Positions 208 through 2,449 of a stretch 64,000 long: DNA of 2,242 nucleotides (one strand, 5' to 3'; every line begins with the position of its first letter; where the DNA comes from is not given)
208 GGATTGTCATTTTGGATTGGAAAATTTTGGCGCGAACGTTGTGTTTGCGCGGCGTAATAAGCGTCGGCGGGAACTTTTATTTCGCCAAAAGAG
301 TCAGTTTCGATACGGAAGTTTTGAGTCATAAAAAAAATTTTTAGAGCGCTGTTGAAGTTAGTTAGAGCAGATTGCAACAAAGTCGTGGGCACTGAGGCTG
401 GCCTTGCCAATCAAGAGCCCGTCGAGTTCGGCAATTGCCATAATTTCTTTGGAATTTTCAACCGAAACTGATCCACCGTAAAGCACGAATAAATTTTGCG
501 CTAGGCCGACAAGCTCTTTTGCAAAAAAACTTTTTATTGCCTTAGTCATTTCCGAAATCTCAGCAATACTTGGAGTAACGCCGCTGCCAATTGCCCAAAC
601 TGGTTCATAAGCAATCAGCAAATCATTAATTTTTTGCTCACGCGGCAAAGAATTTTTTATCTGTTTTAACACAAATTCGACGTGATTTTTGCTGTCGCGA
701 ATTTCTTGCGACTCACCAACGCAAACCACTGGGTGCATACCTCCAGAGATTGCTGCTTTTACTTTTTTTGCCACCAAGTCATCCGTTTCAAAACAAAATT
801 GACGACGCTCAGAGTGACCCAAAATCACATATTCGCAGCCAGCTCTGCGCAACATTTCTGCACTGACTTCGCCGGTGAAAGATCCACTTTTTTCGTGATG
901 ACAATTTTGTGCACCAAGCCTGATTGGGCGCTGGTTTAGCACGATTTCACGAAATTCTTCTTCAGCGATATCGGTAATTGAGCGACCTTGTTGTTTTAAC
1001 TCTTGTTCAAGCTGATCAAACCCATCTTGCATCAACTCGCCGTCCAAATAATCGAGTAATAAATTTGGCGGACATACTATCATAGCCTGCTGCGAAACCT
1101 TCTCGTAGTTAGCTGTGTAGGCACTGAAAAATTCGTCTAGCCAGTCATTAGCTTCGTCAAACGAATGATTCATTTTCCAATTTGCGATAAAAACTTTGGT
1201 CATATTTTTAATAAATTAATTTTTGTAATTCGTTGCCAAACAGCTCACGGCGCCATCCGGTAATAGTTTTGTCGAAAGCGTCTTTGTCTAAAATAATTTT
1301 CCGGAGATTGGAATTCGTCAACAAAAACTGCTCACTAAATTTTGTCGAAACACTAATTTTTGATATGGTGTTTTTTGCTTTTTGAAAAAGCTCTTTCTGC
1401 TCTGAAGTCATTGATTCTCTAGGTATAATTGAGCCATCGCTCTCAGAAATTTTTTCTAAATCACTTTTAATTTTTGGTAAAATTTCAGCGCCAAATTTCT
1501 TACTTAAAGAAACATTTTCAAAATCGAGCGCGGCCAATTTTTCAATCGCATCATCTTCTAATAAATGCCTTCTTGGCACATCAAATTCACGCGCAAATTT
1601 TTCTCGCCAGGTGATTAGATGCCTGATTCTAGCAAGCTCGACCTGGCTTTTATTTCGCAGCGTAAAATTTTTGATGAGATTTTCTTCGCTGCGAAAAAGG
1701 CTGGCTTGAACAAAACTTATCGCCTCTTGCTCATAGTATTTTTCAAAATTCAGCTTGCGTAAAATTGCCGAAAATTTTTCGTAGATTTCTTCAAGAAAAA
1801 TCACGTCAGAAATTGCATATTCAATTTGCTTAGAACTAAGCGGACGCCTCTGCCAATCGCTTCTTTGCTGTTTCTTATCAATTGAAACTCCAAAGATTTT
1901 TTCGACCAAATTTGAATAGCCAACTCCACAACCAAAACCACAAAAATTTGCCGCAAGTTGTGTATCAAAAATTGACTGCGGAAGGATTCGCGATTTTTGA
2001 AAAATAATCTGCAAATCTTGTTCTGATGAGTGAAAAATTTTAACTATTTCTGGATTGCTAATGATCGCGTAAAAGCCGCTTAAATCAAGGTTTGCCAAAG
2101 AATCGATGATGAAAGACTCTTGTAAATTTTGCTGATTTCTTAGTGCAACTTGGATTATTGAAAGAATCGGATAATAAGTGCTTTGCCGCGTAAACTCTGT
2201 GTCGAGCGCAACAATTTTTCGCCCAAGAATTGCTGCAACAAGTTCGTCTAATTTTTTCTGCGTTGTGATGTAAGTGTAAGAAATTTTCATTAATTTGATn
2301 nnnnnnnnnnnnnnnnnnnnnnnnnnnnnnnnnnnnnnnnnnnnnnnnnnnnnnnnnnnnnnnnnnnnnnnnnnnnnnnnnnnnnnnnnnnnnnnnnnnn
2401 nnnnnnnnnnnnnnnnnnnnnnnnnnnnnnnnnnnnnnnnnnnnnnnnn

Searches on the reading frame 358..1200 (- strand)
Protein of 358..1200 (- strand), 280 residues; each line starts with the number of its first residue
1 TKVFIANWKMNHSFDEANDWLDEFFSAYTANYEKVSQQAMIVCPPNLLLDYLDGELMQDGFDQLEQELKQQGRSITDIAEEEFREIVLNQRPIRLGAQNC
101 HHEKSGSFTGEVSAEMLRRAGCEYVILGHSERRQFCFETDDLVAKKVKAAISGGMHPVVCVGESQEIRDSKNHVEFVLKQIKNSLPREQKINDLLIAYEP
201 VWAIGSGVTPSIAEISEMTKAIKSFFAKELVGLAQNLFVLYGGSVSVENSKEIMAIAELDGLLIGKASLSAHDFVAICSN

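Call 35: search_protein_families(library=pfam, proteins=[window:358-1200:-], max_evalue=0.00001)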
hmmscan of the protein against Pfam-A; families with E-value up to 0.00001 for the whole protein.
window:358-1200:- (280 aa): 1 family
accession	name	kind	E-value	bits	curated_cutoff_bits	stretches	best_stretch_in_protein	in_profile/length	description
PF00121.24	TIM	-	6.6e-77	258.8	20.1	1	85-279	49-243/245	Triosephosphate isomerase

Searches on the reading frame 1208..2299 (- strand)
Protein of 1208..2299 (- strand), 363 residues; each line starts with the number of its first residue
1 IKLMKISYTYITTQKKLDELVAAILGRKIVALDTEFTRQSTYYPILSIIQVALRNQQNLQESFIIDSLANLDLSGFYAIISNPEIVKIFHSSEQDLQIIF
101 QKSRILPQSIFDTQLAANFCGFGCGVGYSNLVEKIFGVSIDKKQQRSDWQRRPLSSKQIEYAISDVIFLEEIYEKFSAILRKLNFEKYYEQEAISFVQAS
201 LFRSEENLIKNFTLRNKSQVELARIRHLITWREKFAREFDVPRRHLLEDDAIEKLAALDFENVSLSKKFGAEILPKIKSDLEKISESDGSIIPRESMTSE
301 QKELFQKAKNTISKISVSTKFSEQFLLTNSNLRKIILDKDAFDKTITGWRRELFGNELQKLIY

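Call 35: search_protein_families(library=pfam, proteins=[window:1208-2299:-], max_evalue=0.00001)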
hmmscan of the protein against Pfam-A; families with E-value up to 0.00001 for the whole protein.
window:1208-2299:- (363 aa): 1 family
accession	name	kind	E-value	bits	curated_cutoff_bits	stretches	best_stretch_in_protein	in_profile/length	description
PF01612.26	DNA_pol_A_exo1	-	7.4e-42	143.5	23.6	1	8-180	1-172/173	3'-5' exonuclease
